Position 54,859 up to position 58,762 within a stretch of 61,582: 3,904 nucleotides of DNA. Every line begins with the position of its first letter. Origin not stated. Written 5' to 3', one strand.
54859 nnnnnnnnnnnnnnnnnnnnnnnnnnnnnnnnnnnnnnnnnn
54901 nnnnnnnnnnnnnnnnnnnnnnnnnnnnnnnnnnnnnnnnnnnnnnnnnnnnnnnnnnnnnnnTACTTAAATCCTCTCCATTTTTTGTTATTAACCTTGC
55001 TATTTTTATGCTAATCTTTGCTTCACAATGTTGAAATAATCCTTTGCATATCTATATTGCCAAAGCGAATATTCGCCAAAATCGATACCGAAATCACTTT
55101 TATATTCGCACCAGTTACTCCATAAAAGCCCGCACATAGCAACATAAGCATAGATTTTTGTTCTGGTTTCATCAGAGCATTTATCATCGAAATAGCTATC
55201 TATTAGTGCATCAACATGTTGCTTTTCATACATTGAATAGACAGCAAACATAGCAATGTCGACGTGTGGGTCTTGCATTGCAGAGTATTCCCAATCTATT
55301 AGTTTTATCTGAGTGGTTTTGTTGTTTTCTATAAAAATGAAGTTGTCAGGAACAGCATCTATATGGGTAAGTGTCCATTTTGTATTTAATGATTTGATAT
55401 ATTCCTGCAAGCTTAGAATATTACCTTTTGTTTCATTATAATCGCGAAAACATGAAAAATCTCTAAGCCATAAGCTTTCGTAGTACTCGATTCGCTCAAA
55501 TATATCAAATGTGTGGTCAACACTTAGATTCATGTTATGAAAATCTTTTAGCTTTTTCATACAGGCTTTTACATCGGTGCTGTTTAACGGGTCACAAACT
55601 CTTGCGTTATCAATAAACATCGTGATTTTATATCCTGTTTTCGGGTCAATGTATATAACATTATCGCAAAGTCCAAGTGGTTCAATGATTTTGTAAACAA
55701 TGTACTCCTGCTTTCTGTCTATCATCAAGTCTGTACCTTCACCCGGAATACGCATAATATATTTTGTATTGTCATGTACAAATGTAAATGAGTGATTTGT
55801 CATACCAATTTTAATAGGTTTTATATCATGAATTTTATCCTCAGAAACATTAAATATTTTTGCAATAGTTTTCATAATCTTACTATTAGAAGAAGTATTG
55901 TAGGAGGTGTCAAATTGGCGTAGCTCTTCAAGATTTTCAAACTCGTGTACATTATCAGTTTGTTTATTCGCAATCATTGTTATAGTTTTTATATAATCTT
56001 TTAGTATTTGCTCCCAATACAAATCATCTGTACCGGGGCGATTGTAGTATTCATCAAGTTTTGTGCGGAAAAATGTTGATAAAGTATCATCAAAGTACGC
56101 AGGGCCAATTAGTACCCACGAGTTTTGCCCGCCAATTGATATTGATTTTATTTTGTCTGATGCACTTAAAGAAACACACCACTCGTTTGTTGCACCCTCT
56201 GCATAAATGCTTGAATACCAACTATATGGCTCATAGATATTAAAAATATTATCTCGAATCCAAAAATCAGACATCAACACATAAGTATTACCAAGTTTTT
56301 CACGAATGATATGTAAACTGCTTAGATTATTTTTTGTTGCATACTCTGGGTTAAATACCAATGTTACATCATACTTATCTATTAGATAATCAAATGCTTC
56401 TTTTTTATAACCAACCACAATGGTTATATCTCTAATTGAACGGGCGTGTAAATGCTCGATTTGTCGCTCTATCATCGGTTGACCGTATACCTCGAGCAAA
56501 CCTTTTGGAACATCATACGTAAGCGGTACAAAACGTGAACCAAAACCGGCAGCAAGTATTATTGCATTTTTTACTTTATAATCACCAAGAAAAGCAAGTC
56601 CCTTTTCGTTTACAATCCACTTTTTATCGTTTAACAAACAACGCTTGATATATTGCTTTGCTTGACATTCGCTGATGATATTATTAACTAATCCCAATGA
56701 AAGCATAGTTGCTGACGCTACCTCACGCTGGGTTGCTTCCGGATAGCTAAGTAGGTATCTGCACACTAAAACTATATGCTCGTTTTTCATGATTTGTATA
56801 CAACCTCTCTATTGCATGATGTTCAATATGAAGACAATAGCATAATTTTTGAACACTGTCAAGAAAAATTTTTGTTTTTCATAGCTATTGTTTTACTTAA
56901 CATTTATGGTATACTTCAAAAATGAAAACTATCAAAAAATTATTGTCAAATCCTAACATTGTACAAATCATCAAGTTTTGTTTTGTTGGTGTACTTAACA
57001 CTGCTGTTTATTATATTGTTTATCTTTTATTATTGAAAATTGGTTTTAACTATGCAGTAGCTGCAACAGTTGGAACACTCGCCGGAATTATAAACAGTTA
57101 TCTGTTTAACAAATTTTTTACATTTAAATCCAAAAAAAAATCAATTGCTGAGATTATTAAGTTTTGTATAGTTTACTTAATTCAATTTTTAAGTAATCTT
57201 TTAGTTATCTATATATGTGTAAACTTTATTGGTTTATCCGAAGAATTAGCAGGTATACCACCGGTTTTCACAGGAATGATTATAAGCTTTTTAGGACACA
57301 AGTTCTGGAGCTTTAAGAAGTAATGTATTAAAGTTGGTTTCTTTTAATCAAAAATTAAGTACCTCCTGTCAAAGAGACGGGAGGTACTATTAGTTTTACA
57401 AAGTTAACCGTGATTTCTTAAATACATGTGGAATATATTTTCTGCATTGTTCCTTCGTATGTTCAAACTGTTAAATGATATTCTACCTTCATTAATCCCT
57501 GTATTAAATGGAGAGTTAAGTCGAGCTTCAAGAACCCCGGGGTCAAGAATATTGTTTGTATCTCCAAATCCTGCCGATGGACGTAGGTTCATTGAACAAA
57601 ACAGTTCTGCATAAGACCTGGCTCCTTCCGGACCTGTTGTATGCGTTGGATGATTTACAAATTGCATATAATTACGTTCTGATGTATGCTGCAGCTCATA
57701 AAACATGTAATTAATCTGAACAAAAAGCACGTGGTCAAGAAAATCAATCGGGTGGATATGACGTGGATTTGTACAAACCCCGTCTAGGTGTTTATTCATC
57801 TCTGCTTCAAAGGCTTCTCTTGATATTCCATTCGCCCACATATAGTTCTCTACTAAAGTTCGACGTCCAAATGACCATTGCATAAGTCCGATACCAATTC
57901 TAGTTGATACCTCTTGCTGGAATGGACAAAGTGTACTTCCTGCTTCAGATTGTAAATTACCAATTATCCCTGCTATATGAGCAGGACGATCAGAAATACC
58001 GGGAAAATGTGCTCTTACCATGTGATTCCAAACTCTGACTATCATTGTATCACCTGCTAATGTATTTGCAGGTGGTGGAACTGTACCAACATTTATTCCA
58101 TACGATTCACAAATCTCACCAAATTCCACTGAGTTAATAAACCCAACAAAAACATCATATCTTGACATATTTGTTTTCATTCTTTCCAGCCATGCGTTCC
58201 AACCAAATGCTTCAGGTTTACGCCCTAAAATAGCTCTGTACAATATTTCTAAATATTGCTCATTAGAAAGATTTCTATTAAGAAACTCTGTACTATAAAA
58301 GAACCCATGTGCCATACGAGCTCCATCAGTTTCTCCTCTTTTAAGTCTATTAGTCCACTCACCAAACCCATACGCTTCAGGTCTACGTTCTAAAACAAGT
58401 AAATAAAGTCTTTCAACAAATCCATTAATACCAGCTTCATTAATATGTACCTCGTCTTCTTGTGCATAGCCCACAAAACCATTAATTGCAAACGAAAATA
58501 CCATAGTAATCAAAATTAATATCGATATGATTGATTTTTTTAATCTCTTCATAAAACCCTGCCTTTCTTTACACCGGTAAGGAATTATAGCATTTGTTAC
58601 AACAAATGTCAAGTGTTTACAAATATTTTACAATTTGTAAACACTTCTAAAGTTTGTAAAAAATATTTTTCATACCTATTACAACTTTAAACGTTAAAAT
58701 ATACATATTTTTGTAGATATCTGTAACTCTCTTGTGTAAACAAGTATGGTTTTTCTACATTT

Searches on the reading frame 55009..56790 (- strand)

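Call 34: search_protein_families(library=pfam, proteins=[window:55009-56790:-], max_evalue=0.0001)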
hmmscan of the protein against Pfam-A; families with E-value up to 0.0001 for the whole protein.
window:55009-56790:- (594 aa): 6 families
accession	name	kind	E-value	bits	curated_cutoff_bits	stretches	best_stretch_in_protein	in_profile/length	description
PF01633.27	Choline_kinase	-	8.6e-16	58.6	29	1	323-519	1-208/300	Choline/ethanolamine kinase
PF00483.29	NTP_transferase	-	1.5e-13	51.4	21.2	1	76-182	2-117/245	Nucleotidyl transferase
PF12804.13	NTP_transf_3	-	2.2e-12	47.9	27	1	76-172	1-90/160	MobA-like NTP transferase domain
PF01636.29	APH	-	1.3e-08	35.3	23.2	1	322-544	1-236/239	Phosphotransferase enzyme family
PF01128.25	IspD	-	2.6e-06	27.8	27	1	76-175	3-99/221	2-C-methyl-D-erythritol 4-phosphate cytidylyltransferase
PF02958.26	EcKL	-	2.1e-05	24.5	22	0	470-535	213-283/294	Ecdysteroid kinase-like family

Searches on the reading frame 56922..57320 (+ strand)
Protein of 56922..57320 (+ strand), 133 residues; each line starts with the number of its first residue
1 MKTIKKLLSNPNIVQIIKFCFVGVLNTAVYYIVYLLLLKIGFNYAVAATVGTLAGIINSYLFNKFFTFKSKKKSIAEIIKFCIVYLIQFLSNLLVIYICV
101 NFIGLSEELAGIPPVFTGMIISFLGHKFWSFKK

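Call 77: search_protein_families(library=pfam, proteins=[window:56922-57320:+], max_evalue=0.001)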
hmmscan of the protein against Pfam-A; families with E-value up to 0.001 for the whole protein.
window:56922-57320:+ (133 aa): 1 family
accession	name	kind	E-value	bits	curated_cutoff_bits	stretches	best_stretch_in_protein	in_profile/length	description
PF04138.20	GtrA_DPMS_TM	-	2.6e-28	99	26.1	1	18-131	1-117/117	GtrA/DPMS, transmembrane domain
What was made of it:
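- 56922..57323 (+): GtrA-family small membrane protein (133 aa), a candidate flippase for Und-P-sugar. It lies about 32 kb from the pairs, so the link is only plausible. PF04138 GtrA_DPMS_TM, E 2.6e-28 (call 77).
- Checked: ORF at 56922-57323 (+): a GtrA-family protein (PF04138, E 2.6e-28) (call 77).
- A GtrA-family protein is present in the window (call 77).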

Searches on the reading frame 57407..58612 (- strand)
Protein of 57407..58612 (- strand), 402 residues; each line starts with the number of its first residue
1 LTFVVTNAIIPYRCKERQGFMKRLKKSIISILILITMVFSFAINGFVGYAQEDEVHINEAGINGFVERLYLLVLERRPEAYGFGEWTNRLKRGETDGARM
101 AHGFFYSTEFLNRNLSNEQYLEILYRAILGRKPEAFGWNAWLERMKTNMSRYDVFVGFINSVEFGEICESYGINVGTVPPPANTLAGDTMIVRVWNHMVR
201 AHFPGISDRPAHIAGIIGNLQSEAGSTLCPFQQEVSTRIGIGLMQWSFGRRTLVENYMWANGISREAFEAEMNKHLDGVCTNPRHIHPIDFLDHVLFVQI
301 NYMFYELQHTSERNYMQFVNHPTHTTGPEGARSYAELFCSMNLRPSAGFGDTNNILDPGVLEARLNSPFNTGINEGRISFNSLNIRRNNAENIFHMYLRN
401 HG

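Call 34: search_protein_families(library=pfam, proteins=[window:57407-58612:-], max_evalue=0.0001)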
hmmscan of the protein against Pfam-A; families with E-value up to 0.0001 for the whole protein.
window:57407-58612:- (402 aa): 2 families
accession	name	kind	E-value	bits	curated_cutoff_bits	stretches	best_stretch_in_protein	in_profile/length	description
PF13946.11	DUF4214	-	7.5e-24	84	23.2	2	101-165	1-69/72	Domain of unknown function (DUF4214)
PF18013.6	Phage_lysozyme2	-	7.4e-13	49.3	28.2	1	210-273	17-80/140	Phage tail lysozyme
